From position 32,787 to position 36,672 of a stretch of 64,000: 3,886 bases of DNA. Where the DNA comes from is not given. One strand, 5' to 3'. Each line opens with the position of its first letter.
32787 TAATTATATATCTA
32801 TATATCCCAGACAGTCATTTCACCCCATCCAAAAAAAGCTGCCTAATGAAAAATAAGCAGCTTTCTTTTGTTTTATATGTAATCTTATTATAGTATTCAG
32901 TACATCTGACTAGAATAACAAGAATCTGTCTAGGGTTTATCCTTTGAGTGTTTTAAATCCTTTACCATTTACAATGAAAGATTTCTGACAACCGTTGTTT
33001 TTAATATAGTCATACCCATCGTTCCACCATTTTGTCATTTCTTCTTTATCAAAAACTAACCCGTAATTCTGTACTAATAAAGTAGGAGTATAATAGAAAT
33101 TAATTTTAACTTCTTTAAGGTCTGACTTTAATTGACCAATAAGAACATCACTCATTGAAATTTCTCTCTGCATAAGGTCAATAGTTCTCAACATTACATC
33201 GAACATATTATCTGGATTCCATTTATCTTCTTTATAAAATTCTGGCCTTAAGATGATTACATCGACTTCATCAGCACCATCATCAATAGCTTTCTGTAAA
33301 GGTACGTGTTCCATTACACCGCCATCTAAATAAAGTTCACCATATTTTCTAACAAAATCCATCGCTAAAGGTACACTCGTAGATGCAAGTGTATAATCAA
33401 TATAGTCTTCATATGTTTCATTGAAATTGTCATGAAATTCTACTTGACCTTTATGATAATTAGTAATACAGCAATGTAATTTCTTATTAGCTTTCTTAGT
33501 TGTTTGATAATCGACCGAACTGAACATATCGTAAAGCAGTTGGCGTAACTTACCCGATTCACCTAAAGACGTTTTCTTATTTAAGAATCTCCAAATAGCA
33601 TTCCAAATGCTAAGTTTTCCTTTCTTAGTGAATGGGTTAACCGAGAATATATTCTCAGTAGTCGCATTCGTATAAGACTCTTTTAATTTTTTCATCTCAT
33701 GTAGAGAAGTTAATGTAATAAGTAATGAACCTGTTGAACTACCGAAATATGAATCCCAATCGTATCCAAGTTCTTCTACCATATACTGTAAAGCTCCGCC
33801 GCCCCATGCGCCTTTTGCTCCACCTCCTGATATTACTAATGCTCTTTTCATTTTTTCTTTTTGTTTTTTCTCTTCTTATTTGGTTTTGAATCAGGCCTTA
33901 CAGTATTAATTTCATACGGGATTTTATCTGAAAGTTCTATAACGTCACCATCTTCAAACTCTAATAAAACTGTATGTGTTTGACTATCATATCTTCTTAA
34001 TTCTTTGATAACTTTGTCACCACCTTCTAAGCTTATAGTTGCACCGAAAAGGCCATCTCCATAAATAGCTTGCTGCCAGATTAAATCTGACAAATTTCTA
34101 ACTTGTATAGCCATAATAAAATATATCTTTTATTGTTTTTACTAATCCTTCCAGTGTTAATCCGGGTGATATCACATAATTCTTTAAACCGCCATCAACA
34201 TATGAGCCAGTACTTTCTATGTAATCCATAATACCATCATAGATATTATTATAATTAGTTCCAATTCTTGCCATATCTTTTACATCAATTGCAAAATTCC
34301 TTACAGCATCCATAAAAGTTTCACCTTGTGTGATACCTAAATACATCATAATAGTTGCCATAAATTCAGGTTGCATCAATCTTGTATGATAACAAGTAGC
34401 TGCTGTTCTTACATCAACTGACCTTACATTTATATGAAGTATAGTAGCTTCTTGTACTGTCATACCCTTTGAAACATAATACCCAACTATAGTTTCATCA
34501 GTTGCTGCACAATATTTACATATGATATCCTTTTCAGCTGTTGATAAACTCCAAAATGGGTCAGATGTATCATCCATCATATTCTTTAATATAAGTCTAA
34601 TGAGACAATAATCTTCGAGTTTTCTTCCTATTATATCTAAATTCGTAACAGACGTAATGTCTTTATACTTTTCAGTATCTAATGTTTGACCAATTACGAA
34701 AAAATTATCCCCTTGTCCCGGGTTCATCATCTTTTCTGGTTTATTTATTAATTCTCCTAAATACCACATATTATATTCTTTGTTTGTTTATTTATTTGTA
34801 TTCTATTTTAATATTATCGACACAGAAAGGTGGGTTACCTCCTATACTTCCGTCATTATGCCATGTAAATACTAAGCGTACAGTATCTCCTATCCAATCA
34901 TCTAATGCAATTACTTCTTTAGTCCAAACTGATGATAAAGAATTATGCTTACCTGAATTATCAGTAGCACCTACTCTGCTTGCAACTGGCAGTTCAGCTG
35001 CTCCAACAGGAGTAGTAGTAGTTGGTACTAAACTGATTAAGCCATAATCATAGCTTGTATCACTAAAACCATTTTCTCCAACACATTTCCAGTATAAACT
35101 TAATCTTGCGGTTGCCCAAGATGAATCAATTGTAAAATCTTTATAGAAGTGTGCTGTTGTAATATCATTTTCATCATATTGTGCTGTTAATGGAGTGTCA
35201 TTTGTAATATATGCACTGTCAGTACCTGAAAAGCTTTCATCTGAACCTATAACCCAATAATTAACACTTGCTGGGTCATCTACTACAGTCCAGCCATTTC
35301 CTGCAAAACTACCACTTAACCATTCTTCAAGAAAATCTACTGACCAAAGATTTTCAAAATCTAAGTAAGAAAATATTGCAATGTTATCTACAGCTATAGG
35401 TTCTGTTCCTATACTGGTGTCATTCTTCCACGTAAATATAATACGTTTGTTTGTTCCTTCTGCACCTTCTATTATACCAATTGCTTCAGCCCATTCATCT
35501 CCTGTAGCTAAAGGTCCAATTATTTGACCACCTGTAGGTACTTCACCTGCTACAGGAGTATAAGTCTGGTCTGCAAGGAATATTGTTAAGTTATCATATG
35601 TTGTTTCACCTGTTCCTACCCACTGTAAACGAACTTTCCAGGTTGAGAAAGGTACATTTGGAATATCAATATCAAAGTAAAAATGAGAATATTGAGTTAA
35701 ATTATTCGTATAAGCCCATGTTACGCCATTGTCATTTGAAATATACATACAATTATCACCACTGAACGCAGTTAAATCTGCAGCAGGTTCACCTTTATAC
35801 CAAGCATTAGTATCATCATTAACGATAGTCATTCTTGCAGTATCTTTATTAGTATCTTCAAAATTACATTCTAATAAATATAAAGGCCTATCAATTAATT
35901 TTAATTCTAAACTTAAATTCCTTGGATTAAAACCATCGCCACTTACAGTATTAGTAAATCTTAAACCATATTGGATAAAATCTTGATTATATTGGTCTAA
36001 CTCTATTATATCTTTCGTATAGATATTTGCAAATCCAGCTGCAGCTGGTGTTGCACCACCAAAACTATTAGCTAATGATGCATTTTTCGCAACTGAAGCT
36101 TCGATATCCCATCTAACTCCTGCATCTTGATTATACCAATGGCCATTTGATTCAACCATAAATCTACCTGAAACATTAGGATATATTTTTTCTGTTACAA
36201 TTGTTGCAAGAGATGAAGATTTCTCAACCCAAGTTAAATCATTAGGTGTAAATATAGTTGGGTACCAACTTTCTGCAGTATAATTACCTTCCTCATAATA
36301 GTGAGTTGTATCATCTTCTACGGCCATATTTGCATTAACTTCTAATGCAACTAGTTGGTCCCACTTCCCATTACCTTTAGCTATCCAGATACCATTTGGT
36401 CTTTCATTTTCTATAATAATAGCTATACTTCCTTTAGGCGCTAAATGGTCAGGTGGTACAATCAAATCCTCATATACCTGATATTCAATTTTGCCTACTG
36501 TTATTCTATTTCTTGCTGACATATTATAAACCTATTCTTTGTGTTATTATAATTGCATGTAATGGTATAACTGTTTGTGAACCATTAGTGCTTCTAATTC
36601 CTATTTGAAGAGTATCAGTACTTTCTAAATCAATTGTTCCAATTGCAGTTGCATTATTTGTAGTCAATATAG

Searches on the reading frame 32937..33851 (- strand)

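Call 39: search_protein_families(library=pfam, proteins=[window:32937-33851:-], max_evalue=0.001)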
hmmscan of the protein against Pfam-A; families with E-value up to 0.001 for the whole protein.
window:32937-33851:- (304 aa): 1 family
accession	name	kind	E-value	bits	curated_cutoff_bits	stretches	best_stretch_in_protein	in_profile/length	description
PF01734.28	Patatin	-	2.9e-26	93.3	27.7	1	5-188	1-190/191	Patatin-like phospholipase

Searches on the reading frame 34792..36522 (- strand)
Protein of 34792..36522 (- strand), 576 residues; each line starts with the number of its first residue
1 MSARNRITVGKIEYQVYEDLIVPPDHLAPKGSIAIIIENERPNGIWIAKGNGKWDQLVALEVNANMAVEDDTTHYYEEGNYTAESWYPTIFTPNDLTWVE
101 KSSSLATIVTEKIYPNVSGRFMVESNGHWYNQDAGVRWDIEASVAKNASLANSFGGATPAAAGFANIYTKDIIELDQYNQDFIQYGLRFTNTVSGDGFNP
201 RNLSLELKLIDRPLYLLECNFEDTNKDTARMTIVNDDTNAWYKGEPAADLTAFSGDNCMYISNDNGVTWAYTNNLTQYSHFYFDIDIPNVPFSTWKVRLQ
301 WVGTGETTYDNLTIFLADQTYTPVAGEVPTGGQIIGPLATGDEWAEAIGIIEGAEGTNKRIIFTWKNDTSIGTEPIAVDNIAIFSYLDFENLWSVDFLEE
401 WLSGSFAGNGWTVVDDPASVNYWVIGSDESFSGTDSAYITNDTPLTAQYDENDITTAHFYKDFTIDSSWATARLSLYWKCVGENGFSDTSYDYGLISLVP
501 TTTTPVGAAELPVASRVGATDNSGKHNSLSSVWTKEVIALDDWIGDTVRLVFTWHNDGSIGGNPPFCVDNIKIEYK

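Call 9: search_protein_families(library=phrogs, proteins=[window:34792-36522:-], max_evalue=0.00001)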
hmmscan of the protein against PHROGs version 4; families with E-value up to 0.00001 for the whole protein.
window:34792-36522:- (576 aa): 0 families

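Call 39: search_protein_families(library=pfam, proteins=[window:34792-36522:-], max_evalue=0.001)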
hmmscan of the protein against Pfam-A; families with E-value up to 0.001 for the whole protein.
window:34792-36522:- (576 aa): 1 family
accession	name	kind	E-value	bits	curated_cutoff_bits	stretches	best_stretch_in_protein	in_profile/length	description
PF20773.4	InhA-like_MAM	-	0.00037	20.5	26.9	0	514-574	101-163/191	Immune inhibitor A-like, MAM domain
